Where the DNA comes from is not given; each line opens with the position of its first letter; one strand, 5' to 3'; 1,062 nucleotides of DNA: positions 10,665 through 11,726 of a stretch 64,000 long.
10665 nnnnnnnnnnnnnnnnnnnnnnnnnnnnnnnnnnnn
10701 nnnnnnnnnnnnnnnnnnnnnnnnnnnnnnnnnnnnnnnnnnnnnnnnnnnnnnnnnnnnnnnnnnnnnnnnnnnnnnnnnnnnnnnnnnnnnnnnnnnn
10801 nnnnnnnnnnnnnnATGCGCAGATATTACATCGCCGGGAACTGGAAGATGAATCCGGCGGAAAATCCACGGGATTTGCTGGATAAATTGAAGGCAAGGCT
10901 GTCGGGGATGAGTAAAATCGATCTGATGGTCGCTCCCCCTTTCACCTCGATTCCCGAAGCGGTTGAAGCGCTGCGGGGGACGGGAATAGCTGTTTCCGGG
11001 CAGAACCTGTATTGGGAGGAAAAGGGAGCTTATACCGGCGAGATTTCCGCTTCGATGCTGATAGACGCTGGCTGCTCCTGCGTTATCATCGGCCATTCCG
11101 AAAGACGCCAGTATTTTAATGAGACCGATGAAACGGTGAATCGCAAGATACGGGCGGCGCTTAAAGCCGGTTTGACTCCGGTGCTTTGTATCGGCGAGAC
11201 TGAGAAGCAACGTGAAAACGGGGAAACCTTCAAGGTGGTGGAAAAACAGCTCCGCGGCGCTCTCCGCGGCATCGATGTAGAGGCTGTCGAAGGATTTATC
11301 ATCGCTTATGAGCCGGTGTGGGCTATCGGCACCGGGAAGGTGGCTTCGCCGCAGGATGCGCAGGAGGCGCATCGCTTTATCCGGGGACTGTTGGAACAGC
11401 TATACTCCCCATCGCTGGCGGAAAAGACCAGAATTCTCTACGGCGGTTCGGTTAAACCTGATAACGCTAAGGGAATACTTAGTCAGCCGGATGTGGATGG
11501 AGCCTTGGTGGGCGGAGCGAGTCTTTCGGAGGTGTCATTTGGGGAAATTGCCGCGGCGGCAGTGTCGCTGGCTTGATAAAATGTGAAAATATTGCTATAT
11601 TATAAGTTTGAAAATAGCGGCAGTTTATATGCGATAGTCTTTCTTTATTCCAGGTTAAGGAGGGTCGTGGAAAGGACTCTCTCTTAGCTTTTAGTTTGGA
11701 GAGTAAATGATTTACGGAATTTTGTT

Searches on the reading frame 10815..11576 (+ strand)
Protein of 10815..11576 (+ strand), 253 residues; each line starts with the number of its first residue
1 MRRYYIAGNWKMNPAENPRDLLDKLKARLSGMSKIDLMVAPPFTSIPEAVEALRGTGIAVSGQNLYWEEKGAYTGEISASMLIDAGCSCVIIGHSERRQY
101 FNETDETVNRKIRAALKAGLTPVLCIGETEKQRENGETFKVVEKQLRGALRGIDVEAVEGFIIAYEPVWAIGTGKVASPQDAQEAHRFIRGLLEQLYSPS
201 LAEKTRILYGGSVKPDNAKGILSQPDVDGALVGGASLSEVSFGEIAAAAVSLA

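Call 72: search_protein_families(library=pfam, proteins=[window:10815-11576:+], max_evalue=0.00001)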
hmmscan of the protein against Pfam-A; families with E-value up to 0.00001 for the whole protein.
window:10815-11576:+ (253 aa): 1 family
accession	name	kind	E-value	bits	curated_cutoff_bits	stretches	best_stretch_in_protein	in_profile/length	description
PF00121.24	TIM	-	1.1e-94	317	20.1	1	5-248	2-244/245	Triosephosphate isomerase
